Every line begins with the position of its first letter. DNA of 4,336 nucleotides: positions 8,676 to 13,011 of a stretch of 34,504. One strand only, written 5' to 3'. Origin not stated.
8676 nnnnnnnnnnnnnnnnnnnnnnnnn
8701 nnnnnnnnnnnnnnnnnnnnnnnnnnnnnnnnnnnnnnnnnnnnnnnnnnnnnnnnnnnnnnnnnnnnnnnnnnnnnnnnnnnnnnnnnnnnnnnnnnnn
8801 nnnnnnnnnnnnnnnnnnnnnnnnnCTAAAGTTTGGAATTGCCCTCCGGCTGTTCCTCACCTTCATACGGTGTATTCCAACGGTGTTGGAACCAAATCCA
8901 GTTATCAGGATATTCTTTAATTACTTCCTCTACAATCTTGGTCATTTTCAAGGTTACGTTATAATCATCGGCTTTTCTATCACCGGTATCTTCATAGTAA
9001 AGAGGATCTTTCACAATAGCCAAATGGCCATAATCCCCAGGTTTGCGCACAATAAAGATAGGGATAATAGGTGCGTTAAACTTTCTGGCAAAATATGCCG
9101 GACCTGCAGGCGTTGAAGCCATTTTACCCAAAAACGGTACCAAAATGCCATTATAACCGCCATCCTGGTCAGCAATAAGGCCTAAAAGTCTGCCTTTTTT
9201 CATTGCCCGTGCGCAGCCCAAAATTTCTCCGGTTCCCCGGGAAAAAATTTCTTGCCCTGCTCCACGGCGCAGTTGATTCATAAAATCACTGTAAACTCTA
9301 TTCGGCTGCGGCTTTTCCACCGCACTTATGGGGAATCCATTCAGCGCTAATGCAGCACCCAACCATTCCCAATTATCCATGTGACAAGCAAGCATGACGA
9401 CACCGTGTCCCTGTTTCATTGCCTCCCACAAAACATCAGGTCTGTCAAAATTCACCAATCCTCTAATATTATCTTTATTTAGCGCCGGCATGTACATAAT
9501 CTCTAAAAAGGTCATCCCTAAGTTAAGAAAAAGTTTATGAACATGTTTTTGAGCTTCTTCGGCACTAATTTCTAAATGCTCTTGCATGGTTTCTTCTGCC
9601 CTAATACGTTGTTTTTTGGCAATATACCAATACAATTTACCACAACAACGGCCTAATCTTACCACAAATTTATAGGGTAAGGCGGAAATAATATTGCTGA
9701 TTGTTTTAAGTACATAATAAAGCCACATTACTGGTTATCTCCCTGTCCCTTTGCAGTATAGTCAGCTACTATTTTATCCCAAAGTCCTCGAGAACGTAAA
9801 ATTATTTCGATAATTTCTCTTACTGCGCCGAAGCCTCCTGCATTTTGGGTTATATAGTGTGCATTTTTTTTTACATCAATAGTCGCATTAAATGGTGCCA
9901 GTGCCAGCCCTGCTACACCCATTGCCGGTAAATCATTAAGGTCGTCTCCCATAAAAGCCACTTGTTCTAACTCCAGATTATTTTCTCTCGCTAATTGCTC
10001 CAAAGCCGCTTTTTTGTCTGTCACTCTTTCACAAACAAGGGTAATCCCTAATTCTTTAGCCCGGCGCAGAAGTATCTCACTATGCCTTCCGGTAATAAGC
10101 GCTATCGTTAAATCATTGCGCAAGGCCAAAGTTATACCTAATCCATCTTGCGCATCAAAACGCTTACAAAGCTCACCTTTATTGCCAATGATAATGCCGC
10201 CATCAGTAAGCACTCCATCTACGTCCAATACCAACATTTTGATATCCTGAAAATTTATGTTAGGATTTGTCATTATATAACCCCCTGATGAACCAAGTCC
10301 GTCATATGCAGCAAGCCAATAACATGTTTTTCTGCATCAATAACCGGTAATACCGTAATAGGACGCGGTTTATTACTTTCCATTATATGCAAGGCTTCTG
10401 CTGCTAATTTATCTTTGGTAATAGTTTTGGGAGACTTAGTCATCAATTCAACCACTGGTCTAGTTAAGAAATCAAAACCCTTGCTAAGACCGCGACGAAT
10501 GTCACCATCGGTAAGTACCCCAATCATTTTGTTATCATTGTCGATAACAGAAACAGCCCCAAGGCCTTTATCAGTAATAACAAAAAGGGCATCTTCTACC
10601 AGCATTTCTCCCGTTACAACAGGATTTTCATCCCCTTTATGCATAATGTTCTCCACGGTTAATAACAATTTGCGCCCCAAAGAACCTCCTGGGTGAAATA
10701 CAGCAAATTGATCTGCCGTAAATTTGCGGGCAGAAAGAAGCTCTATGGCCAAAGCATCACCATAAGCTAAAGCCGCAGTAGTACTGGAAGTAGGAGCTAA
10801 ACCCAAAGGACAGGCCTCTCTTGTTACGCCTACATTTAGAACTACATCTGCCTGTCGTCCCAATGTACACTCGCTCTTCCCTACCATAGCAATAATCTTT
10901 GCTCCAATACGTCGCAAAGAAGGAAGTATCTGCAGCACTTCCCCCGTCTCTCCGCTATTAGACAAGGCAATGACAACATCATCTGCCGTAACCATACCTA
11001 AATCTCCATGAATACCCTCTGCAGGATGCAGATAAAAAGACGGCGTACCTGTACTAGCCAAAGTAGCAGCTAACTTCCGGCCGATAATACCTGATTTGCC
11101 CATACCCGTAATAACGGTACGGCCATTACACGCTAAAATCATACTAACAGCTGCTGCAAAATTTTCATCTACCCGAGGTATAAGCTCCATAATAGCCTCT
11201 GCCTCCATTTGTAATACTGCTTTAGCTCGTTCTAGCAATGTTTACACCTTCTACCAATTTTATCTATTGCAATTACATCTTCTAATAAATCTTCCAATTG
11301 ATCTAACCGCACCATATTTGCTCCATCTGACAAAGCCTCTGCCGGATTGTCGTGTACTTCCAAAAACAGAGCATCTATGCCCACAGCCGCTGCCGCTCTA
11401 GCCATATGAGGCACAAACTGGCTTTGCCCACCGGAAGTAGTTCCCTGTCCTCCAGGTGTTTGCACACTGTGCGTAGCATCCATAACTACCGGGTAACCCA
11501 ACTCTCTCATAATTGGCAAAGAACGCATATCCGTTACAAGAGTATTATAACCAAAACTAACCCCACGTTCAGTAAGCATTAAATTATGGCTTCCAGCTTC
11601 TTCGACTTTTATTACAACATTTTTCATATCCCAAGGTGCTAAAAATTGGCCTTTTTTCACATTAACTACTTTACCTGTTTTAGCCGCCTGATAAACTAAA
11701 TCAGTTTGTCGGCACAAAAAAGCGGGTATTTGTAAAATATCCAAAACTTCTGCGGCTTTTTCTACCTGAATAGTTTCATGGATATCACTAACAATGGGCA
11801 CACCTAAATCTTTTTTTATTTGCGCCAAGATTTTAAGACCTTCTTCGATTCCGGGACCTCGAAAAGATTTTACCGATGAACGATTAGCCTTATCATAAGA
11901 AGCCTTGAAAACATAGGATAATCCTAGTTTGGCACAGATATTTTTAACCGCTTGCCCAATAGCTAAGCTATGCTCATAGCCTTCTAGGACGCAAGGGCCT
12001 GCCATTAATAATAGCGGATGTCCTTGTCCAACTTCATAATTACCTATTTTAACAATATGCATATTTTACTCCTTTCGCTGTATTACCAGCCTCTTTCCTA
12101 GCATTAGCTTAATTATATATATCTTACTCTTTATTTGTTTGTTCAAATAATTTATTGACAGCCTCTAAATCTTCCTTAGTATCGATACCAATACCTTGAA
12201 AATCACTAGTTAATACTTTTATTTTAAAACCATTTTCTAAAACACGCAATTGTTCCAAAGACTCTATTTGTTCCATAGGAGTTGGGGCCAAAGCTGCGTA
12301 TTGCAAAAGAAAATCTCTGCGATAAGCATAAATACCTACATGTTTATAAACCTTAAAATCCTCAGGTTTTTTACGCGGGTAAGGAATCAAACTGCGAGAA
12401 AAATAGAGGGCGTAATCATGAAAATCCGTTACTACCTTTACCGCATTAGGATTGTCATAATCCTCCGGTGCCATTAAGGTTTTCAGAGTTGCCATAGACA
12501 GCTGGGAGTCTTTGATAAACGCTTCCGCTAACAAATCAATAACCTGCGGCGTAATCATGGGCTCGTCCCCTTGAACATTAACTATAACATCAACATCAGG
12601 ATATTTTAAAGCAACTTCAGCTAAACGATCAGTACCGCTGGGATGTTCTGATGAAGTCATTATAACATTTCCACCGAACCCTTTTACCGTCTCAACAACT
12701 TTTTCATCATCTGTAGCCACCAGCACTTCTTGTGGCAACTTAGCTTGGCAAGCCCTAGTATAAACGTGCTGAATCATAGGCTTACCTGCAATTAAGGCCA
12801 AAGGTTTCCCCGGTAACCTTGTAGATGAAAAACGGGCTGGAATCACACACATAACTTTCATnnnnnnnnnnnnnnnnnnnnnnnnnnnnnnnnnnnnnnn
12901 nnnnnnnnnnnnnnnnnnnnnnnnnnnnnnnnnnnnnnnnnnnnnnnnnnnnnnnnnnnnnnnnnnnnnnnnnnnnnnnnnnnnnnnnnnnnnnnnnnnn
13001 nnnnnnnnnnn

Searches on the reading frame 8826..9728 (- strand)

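Call 63: search_protein_families(library=pfam, proteins=[window:8826-9728:-], max_evalue=0.0001)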
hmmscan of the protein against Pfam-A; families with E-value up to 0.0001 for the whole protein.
window:8826-9728:- (300 aa): 1 family
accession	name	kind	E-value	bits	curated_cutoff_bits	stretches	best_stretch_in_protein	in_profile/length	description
PF03279.18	Lip_A_acyltrans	-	2.9e-44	151.9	22.3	1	2-286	14-295/295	Bacterial lipid A biosynthesis acyltransferase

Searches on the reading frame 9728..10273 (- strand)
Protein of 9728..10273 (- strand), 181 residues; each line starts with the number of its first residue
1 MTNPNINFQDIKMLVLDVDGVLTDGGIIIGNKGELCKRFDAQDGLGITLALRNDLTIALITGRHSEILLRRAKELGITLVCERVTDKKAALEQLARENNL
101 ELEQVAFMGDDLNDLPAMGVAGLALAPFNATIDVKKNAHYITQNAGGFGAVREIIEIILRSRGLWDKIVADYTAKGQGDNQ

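Call 63: search_protein_families(library=pfam, proteins=[window:9728-10273:-], max_evalue=0.0001)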
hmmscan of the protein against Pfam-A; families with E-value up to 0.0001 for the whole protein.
window:9728-10273:- (181 aa): 2 families
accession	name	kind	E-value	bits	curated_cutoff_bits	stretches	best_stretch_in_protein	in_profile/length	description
PF08282.18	Hydrolase_3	-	2.2e-11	44.4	20.9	1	84-145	185-246/255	haloacid dehalogenase-like hydrolase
PF00702.32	Hydrolase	-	1.7e-07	32.3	26.4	1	53-122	113-191/191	haloacid dehalogenase-like hydrolase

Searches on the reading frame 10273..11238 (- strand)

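Call 63: search_protein_families(library=pfam, proteins=[window:10273-11238:-], max_evalue=0.0001)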
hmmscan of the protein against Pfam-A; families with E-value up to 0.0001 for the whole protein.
window:10273-11238:- (321 aa): 2 families
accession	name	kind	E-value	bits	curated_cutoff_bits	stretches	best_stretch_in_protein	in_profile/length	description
PF01380.27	SIS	-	8.9e-27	93.9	25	1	34-165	1-130/131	SIS domain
PF00571.33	CBS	-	2.9e-18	66.4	24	2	263-317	2-53/57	CBS domain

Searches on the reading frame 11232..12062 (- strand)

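Call 44: search_protein_families(library=pfam, proteins=[window:11232-12062:-], max_evalue=0.0001)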
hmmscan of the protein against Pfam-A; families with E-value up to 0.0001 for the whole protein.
window:11232-12062:- (276 aa): 1 family
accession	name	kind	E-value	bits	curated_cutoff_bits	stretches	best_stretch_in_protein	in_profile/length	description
PF00793.26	DAHP_synth_1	-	1.2e-72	244.5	25.5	1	10-261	11-259/270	DAHP synthetase I family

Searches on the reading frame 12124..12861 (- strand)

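Call 44: search_protein_families(library=pfam, proteins=[window:12124-12861:-], max_evalue=0.0001)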
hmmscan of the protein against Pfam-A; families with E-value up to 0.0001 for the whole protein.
window:12124-12861:- (245 aa): 2 families
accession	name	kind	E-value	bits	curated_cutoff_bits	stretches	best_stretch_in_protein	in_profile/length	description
PF02348.25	CTP_transf_3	-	8e-61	206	22.6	1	4-214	1-217/217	Cytidylyltransferase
PF12804.13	NTP_transf_3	-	8.4e-10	39.5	27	1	18-119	15-115/160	MobA-like NTP transferase domain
